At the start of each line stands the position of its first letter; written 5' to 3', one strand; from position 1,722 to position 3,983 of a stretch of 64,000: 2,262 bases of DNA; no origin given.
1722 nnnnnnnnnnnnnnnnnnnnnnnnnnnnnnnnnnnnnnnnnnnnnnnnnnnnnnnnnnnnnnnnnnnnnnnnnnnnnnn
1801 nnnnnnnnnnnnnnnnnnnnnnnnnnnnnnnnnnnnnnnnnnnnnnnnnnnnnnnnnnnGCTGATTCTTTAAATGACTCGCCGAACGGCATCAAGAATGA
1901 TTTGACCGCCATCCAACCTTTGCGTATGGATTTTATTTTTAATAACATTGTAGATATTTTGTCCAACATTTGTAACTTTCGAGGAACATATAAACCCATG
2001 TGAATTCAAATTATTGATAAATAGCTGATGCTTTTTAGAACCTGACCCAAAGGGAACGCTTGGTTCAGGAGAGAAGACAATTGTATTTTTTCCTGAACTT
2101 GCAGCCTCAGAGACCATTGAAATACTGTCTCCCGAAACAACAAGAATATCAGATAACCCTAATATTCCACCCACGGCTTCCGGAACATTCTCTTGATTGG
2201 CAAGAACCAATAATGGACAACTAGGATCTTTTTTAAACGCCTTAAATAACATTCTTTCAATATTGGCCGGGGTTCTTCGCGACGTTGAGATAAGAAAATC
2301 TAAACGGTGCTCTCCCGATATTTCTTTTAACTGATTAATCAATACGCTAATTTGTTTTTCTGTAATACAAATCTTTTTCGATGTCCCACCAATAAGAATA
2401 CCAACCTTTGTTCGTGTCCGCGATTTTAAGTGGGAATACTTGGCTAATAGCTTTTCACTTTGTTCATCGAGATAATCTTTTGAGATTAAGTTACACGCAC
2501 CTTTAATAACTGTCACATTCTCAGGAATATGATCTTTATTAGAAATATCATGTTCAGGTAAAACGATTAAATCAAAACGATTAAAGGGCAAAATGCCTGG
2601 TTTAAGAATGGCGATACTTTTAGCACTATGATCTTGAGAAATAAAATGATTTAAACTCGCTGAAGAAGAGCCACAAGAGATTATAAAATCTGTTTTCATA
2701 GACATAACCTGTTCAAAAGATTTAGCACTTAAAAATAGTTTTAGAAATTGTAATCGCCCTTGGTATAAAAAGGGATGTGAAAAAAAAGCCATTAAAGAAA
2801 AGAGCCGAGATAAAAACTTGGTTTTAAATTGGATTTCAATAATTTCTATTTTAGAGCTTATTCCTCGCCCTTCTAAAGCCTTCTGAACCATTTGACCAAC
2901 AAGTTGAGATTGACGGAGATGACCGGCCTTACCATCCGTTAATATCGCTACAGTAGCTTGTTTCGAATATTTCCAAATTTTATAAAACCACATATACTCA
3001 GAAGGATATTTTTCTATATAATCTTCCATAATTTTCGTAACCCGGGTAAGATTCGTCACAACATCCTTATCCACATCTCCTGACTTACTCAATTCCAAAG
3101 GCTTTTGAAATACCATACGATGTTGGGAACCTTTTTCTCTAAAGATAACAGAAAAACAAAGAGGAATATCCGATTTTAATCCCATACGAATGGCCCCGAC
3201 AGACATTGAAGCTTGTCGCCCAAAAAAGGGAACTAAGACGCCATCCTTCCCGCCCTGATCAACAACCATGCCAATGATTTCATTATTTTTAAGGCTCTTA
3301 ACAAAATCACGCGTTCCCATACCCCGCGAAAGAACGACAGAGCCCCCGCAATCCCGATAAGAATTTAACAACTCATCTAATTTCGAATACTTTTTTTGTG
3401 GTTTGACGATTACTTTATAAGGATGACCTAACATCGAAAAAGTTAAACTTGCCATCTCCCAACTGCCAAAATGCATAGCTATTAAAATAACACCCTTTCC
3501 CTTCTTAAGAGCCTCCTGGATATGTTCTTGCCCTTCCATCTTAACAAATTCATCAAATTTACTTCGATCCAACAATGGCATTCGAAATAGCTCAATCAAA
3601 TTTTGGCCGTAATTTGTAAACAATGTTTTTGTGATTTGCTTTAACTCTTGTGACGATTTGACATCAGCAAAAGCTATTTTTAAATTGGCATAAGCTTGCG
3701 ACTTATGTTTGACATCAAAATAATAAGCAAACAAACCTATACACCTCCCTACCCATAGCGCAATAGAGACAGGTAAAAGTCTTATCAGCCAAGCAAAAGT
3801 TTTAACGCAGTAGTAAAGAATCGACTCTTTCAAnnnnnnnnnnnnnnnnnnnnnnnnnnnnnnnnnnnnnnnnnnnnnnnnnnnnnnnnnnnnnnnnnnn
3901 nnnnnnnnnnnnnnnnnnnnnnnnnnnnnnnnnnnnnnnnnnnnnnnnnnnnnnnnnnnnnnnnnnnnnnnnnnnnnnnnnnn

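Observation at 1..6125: Lipid A/core LPS block with two apparent gene fusions: GT4-GT9 glycosyltransferase and LpxL-ELM1(DUF1022)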

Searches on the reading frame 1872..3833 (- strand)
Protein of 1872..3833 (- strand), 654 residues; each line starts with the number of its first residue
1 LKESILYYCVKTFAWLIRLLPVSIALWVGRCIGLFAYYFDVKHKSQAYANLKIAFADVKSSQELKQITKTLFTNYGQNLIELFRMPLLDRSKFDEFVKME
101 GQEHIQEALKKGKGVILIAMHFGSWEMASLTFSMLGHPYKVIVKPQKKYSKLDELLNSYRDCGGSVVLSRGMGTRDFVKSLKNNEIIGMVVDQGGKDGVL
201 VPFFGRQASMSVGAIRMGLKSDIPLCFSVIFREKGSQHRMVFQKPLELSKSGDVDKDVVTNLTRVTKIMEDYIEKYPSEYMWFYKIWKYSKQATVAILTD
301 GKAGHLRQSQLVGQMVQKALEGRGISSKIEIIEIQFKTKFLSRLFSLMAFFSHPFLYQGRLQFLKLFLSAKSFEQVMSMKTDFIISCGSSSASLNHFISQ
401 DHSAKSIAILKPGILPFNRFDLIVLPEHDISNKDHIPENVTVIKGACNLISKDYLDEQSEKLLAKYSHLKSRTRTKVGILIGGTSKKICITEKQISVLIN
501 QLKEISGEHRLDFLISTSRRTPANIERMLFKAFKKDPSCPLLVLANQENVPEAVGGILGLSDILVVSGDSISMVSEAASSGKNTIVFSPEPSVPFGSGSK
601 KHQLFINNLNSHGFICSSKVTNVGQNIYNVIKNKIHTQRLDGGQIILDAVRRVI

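Call 4: search_protein_families(library=pfam, proteins=[window:1872-3833:-], max_evalue=0.01)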
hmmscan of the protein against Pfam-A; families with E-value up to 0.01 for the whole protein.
window:1872-3833:- (654 aa): 2 families
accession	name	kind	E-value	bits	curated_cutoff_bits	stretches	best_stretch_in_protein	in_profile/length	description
PF03279.18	Lip_A_acyltrans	-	7.1e-50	170.3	22.3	1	7-288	16-294/295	Bacterial lipid A biosynthesis acyltransferase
PF06258.17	Mito_fiss_Elm1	-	2.2e-45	155.5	27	1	368-617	45-277/304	Mitochondrial fission ELM1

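Call 5: search_protein_families(library=ncbifam, proteins=[window:1872-3833:-], max_evalue=0.01)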
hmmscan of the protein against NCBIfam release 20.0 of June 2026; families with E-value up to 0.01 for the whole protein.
window:1872-3833:- (654 aa): 17 families
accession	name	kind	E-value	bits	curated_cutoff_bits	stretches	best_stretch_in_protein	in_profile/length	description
NF006270.0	PRK08419.1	equivalog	5.8e-45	153.8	248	1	4-290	4-291/298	lipid A biosynthesis lauroyl acyltransferase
NF006487.0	PRK08905.1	equivalog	1.2e-31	109.9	281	1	10-293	3-279/290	lysophospholipid acyltransferase family protein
TIGR02207.1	lipid_A_htrB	subfamily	5.1e-31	108.1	297.8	1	13-292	21-296/303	LpxL/LpxP family Kdo(2)-lipid IV(A) lauroyl/palmitoleoyl acyltransferase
NF005340.0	PRK06860.1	subfamily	7.5e-27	94.3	398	1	13-291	27-301/309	lipid A biosynthesis lauroyl acyltransferase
NF004191.0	PRK05646.1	equivalog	3.6e-26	92.1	491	1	12-289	23-297/310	lipid A biosynthesis lauroyl acyltransferase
NF005150.0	PRK06628.1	equivalog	1.1e-25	90.7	350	1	27-288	38-289/290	lipid A biosynthesis lauroyl acyltransferase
NF005120.0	PRK06553.1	equivalog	6.7e-25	88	273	1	11-288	28-307/308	lipid A biosynthesis lauroyl acyltransferase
NF006507.0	PRK08943.1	subfamily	9.6e-24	84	337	1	14-294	34-311/322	lipid A biosynthesis (KDO)2-(lauroyl)-lipid IVA acyltransferase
NF005919.0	PRK07920.1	equivalog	9.2e-23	80.7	209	1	13-288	17-294/311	phosphatidylinositol mannoside acyltransferase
NF004190.0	PRK05645.1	equivalog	1.8e-22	79.8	377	1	16-289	15-286/295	lysophospholipid acyltransferase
TIGR02208.1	lipid_A_msbB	equivalog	5.1e-22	78.5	336.05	1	15-292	25-299/305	lauroyl-Kdo(2)-lipid IV(A) myristoyltransferase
NF006432.0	PRK08706.1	equivalog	2.3e-21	76.3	384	1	14-290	8-281/289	lipid A biosynthesis lauroyl acyltransferase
NF005399.0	PRK06946.1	subfamily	3.4e-21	75.7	343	1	3-290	3-286/294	lipid A biosynthesis lauroyl acyltransferase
NF006438.0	PRK08734.1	equivalog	1.1e-18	67.3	363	1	30-287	30-285/305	lauroyl acyltransferase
NF006437.0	PRK08733.1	equivalog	2.1e-18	66.6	540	1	12-289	26-296/306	LpxL/LpxP family Kdo(2)-lipid IV(A) lauroyl/palmitoleoyl acyltransferase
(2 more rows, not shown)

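Call 6: find_encoding_contigs(protein=window:1872-3833:-, flank=10000, max_places=6)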
Protein window:1872-3833:- (654 aa): 1 contig read that carries it; 1 place shown.
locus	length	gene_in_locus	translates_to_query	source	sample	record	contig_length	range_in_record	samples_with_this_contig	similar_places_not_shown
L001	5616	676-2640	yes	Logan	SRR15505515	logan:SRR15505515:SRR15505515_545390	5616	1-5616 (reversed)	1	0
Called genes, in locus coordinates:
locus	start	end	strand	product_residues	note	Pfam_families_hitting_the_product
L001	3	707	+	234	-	?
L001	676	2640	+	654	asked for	PF03279:Lip_A_acyltrans, PF06258:Mito_fiss_Elm1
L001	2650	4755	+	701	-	PF13439:Glyco_transf_4, PF13477:Glyco_trans_4_2 (weak), PF13579:Glyco_trans_4_4, PF20706:GT4-conflict, PF00534:Glycos_transf_1, PF13692:Glyco_trans_1_4, PF01075:Glyco_transf_9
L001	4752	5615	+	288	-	?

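Call 7: find_homologous_proteins(query=window:1872-3833:-)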
Query window:1872-3833:- (654 aa): 844 proteins with E <= 0.001 among 8000 candidates; the best 120 are listed.
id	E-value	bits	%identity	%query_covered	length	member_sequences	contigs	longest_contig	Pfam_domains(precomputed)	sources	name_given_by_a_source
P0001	0.0e+0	1461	100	100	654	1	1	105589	PF06258.18,PF03279.19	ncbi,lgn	-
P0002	2.5e-278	943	63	100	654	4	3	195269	PF06258.18,PF03279.19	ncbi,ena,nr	ncbi:MAG: hypothetical protein A2Z81_07610 [Omnitrophica WOR_2 bacterium GWA2_45_18]|nr:MAG: hypothe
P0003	3.4e-276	936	61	100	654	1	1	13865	PF06258.18,PF03279.19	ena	-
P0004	6.9e-275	932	62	100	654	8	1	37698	PF06258.18,PF03279.19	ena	-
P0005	3.3e-272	923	61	100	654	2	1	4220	PF06258.18,PF03279.19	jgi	-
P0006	6.5e-272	922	62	100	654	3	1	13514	PF06258.18,PF03279.19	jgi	-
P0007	1.2e-271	921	60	100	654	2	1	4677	PF06258.18,PF03279.19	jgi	-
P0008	1.6e-271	921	60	100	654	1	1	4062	PF06258.18,PF03279.19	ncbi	-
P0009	1.6e-271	920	62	100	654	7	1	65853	PF06258.18,PF03279.19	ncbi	-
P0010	1.2e-270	918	61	100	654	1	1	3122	PF06258.18,PF03279.19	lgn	-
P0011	1.2e-270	918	61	100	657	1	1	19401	PF06258.18,PF03279.19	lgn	-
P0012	1.4e-269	914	60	100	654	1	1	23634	PF06258.18,PF03279.19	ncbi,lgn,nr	ncbi:MAG: mitochondrial fission ELM1 family protein [Candidatus Omnitrophica bacterium]|nr:mitochond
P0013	2.4e-269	913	61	100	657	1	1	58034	PF06258.18,PF03279.19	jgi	-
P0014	2.8e-269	913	61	100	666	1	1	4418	PF06258.18,PF03279.19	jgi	-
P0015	2.9e-269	913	61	99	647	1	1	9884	PF06258.18,PF03279.19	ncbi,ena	-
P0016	1.3e-267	908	61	100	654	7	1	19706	PF06258.18,PF03279.19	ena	-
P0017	1.3e-267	908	60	100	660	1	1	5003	PF06258.18,PF03279.19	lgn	-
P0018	2.2e-267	907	60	100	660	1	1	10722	PF06258.18,PF03279.19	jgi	-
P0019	2.9e-266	903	61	100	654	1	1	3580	PF06258.18,PF03279.19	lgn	-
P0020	9.5e-266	901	60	100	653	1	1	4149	PF06258.18,PF03279.19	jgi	-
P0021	1.0e-265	901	61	100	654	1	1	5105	PF06258.18,PF03279.19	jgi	-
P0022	2.5e-265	900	60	100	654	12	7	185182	PF06258.18,PF03279.19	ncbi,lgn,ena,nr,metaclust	ncbi:MAG: hypothetical protein A2Y03_02160 [Omnitrophica WOR_2 bacterium GWF2_38_59]|nr:MAG: hypothe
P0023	3.1e-265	900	61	97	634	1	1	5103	PF06258.18,PF03279.19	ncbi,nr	ncbi:MAG: mitochondrial fission ELM1 family protein, partial [Candidatus Omnitrophica bacterium]|nr:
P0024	2.7e-264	897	59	100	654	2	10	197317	PF06258.18,PF03279.19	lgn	-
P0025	1.7e-263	894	62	96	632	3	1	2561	PF06258.18,PF03279.19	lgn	-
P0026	2.1e-263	894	62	97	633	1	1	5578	PF06258.18,PF03279.19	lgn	-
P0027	6.3e-263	892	60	100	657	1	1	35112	PF06258.18,PF03279.19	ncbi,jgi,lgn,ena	ncbi:MAG: ELM1/GtrOC1 family putative glycosyltransferase [Candidatus Omnitrophota bacterium]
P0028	1.9e-262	891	60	99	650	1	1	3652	PF06258.18,PF03279.19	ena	-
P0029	3.2e-262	890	59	100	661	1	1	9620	PF06258.18,PF03279.19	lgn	-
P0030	5.8e-261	886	59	100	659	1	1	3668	PF06258.18,PF03279.19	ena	-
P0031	9.2e-261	885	59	100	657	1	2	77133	PF06258.18,PF03279.19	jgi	-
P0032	1.4e-260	884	59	100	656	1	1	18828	PF06258.18,PF03279.19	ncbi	-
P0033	2.8e-260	883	59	100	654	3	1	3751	PF06258.18,PF03279.19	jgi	-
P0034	2.0e-259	881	59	100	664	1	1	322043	PF06258.18,PF03279.19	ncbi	-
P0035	4.1e-259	880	60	96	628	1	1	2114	PF06258.18,PF03279.19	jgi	jgi:KDO2-lipid IV(A) lauroyltransferase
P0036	6.2e-259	879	57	100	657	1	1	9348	PF06258.18,PF03279.19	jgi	-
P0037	7.1e-258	875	58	100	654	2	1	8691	PF06258.18,PF03279.19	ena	-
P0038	8.8e-257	872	59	100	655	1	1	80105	PF06258.18,PF03279.19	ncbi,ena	-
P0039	1.7e-256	871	58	100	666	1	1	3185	PF06258.18,PF03279.19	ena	-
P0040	2.6e-256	870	60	100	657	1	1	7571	PF06258.18,PF03279.19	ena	-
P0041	9.5e-256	868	56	100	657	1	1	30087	PF06258.18,PF03279.19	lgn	-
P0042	1.1e-255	868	58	100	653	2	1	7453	PF06258.18,PF03279.19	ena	-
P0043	1.3e-255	868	58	100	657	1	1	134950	PF06258.18,PF03279.19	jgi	jgi:KDO2-lipid IV(A) lauroyltransferase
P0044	4.9e-255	866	57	100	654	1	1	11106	PF06258.18,PF03279.19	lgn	-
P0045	9.6e-255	865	59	100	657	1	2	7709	PF06258.18,PF03279.19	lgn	-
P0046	2.2e-254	864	58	100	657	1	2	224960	PF06258.18,PF03279.19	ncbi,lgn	-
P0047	2.9e-254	863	59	100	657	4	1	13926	PF06258.18,PF03279.19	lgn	-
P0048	4.4e-254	863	58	100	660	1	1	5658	PF06258.18,PF03279.19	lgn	-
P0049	4.8e-253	859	58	100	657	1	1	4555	PF06258.18,PF03279.19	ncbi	-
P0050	1.1e-252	858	57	100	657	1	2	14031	PF06258.18,PF03279.19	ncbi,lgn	-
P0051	1.1e-252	858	60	98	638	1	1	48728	PF06258.18,PF03279.19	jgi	jgi:KDO2-lipid IV(A) lauroyltransferase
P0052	1.2e-252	858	58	99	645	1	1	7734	PF06258.18,PF03279.19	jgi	-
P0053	2.0e-252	857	58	100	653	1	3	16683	PF06258.18,PF03279.19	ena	-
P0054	3.2e-252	857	57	100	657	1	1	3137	PF06258.18,PF03279.19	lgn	-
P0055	1.5e-251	855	57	100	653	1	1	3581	PF06258.18,PF03279.19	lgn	-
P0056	2.5e-251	854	57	100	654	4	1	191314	PF06258.18,PF03279.19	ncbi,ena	-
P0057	3.0e-251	854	57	100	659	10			PF06258.18,PF03279.19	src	-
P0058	4.2e-251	853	57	99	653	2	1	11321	PF06258.18,PF03279.19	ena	-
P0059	1.1e-250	852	59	96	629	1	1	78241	PF06258.18,PF03279.19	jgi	-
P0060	1.6e-250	851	57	100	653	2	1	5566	PF06258.18,PF03279.19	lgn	-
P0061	5.1e-249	846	56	100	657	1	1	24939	PF06258.18,PF03279.19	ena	-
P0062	5.7e-249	846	58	100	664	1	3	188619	PF06258.18,PF03279.19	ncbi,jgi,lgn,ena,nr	ncbi:MAG TPA: ELM1/GtrOC1 family putative glycosyltransferase [Candidatus Omnitrophota bacterium]|nr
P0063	1.0e-248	845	57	100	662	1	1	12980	PF06258.18,PF03279.19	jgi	-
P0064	2.3e-248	844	57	100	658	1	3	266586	PF06258.18,PF03279.19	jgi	-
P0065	3.2e-248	844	56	100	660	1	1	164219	PF06258.18,PF03279.19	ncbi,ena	-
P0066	5.4e-248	843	55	100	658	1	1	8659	PF06258.18,PF03279.19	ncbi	-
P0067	6.2e-248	843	56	100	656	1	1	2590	PF06258.18,PF03279.19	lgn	-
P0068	3.2e-247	840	57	100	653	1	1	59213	PF06258.18,PF03279.19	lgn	-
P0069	3.9e-247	840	56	100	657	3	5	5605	PF06258.18,PF03279.19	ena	-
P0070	5.6e-247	839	57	100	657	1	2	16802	PF06258.18,PF03279.19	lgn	-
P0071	1.2e-246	838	59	95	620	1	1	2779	PF06258.18,PF03279.19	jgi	jgi:KDO2-lipid IV(A) lauroyltransferase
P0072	1.9e-246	838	57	100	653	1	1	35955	PF06258.18,PF03279.19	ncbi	-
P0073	2.1e-246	838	57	100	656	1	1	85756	PF06258.18,PF03279.19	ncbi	ncbi:ELM1/GtrOC1 family putative glycosyltransferase [Candidatus Omnitrophota bacterium]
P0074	2.1e-246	838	56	100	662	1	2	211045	PF06258.18,PF03279.19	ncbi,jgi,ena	-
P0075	3.0e-246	837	56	100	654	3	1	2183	PF06258.18,PF03279.19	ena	-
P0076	3.0e-246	837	56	100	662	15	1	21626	PF06258.18,PF03279.19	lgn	-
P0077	3.0e-246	837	57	100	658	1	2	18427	PF06258.18,PF03279.19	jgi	jgi:KDO2-lipid IV(A) lauroyltransferase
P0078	4.9e-246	836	56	100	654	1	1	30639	PF06258.18,PF03279.19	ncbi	-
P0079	8.4e-246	836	57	100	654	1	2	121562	PF06258.18,PF03279.19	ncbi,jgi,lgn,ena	-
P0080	2.5e-245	834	56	100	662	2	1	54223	PF06258.18,PF03279.19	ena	-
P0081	3.3e-245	834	56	100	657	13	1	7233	PF06258.18,PF03279.19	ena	-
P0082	1.9e-244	831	56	100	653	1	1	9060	PF06258.18,PF03279.19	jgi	jgi:lauroyl/myristoyl acyltransferase/mitochondrial fission protein ELM1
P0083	5.2e-244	830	54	100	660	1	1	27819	PF06258.18,PF03279.19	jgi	jgi:Kdo2-lipid IVA lauroyltransferase/acyltransferase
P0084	5.5e-244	830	53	100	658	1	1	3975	PF06258.18,PF03279.19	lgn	-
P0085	8.0e-244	829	56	100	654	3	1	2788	PF06258.18,PF03279.19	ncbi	-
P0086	1.5e-242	825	56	100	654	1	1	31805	PF06258.18,PF03279.19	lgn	-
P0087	1.6e-242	825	56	100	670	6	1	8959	PF06258.18,PF03279.19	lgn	-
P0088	1.6e-242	825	55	100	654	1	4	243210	PF06258.18,PF03279.19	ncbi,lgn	-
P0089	6.8e-242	823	56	100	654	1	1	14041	PF06258.18,PF03279.19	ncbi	-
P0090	1.6e-241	821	55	100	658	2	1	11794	PF06258.18,PF03279.19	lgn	-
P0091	2.8e-241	821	54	100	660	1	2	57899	PF06258.18,PF03279.19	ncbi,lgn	-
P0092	3.0e-241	820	56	100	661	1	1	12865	PF06258.18,PF03279.19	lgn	-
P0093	5.0e-241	820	56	100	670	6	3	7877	PF06258.18,PF03279.19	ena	-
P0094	5.4e-241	820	55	100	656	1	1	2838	PF06258.18,PF03279.19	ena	-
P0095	1.0e-240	819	55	100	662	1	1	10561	PF06258.18,PF03279.19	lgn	-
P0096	1.2e-240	819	55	100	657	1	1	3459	PF06258.18,PF03279.19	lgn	-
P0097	1.5e-240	818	55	100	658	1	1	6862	PF06258.18,PF03279.19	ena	-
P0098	1.6e-240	818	54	100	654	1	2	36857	PF06258.18,PF03279.19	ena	-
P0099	1.7e-240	818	55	100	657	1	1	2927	PF06258.18,PF03279.19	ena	-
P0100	2.0e-240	818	57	100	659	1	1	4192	PF06258.18,PF03279.19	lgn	-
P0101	4.0e-240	817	56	100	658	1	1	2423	PF06258.18,PF03279.19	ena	-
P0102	4.6e-240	817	55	100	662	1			PF06258.18,PF03279.19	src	-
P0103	1.4e-239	815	55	100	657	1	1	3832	PF06258.18,PF03279.19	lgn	-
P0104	1.4e-239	815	54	100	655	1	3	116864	PF06258.18,PF03279.19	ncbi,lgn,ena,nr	ncbi:MAG: mitochondrial fission ELM1 family protein [Candidatus Omnitrophica bacterium]|nr:mitochond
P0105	3.6e-239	814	55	100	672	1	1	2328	PF06258.18,PF03279.19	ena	-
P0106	3.6e-239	814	55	100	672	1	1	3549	PF06258.18,PF03279.19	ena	-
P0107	6.2e-239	813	56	100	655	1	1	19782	PF06258.18,PF03279.19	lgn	-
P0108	7.2e-239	813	54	100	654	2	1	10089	PF06258.18,PF03279.19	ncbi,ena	-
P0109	1.1e-238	812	56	100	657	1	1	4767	PF06258.18,PF03279.19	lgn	-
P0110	1.8e-238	811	54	98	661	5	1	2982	PF06258.18,PF03279.19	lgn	-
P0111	2.9e-238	811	56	100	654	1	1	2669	PF06258.18,PF03279.19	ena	-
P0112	3.1e-238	811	55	100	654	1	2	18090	PF06258.18,PF03279.19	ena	-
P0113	3.5e-238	810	54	100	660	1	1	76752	PF06258.18,PF03279.19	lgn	-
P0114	9.2e-238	809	58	95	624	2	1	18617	PF06258.18,PF03279.19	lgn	-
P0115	1.1e-237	809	53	100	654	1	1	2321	PF06258.18,PF03279.19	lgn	-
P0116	1.9e-237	808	54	100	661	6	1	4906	PF06258.18,PF03279.19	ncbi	-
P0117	3.1e-237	807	54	100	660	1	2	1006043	PF06258.18,PF03279.19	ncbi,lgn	ncbi:MAG: ELM1/GtrOC1 family putative glycosyltransferase [Candidatus Omnitrophota bacterium]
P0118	3.5e-237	807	55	100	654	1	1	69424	PF06258.18,PF03279.19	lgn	-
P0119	4.0e-237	807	53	100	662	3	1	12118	PF06258.18,PF03279.19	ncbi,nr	ncbi:MAG: mitochondrial fission ELM1 family protein [Candidatus Omnitrophica bacterium]|nr:mitochond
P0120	4.0e-237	807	54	100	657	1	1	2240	PF06258.18,PF03279.19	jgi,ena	-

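Call 18: find_related_loci(query=A1, collection=genome_contigs, flank=6000)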
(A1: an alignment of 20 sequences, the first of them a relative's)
Query A1 (654 aa) in genome_contigs; peptide patterns used: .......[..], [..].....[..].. (x = any residue, [..] = any of these).
253 stretches matched a pattern; 187 encode a relative of the query (tblastn E <= 1e-3); the best 80 are kept; 78 distinct loci.
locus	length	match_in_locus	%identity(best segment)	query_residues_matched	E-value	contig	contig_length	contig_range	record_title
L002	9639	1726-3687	62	1-654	0e+0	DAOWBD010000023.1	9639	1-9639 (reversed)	MAG TPA_asm: Candidatus Omnitrophota bacterium isolate CSMAG_1852 CSMAG_1852_k141_2351238_length_9639_cov_17.0000, whole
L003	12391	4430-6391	62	1-654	0e+0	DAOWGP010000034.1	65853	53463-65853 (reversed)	MAG TPA_asm: Candidatus Omnitrophota bacterium isolate CSMAG_1994 CSMAG_1994_k141_3478451_length_65853_cov_56.1551, whol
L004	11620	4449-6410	60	1-654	0e+0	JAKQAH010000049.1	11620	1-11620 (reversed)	MAG: Candidatus Omnitrophota bacterium isolate USCA_maxbin.193_sub k141_1511299, whole genome shotgun sequence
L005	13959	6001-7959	61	1-654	0e+0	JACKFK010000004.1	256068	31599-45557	MAG: Candidatus Omnitrophota bacterium isolate HK-STAS-OMNI-3 HK-STAS-OMNI-3_4, whole genome shotgun sequence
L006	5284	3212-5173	61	1-654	0e+0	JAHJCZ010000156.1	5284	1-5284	MAG: Candidatus Omnitrophota bacterium isolate Modern_marine.mb.324 Modern_marine.mb.324_k141_2255712, whole genome shot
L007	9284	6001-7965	59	1-654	0e+0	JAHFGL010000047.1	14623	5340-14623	MAG: Candidatus Omnitrophota bacterium isolate nzgw314 NODE_5251_length_14624_cov_4.419430, whole genome shotgun sequenc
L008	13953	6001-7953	57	5-654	0e+0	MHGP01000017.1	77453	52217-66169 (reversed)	MAG: Omnitrophica WOR_2 bacterium RIFCSPHIGHO2_02_FULL_48_11 rifcsphigho2_02_scaffold_1426, whole genome shotgun sequenc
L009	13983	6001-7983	58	1-654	0e+0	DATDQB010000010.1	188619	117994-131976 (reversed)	MAG TPA_asm: Candidatus Omnitrophota bacterium isolate SMAG_U7936 k141_3804585, whole genome shotgun sequence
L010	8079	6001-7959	56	3-654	0e+0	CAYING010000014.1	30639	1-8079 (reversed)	MAG TPA_asm: uncultured Planctomycetales bacterium isolate ERP119705_co25_670 genome assembly, contig: NODE_718_length_3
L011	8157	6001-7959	57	1-654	0e+0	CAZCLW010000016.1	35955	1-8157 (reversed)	MAG TPA_asm: uncultured Planctomycetales bacterium isolate SRP239054_co1_195 genome assembly, contig: NODE_724_length_35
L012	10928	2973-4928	56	3-654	0e+0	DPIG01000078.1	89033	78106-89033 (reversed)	MAG TPA_asm: Candidatus Omnitrophota bacterium isolate UBA10147 contig_1797, whole genome shotgun sequence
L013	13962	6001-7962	56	1-654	0e+0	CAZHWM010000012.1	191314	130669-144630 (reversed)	MAG TPA_asm: uncultured Planctomycetales bacterium isolate binchicken_co219_440 genome assembly, contig: k141_1615181, w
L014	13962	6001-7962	55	1-654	0e+0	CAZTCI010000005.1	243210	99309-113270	MAG TPA_asm: uncultured Planctomycetales bacterium isolate binchicken_co185_276 genome assembly, contig: NODE_49_length_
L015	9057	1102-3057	54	3-654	0e+0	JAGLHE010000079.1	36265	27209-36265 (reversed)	MAG: Candidatus Omnitrophota bacterium isolate RS_10_7 ROV157_10.bin.7.fa_79, whole genome shotgun sequence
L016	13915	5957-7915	57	2-654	0e+0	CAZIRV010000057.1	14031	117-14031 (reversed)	MAG TPA_asm: uncultured Planctomycetales bacterium isolate SRP128015_co1_466 genome assembly, contig: NODE_6544_length_1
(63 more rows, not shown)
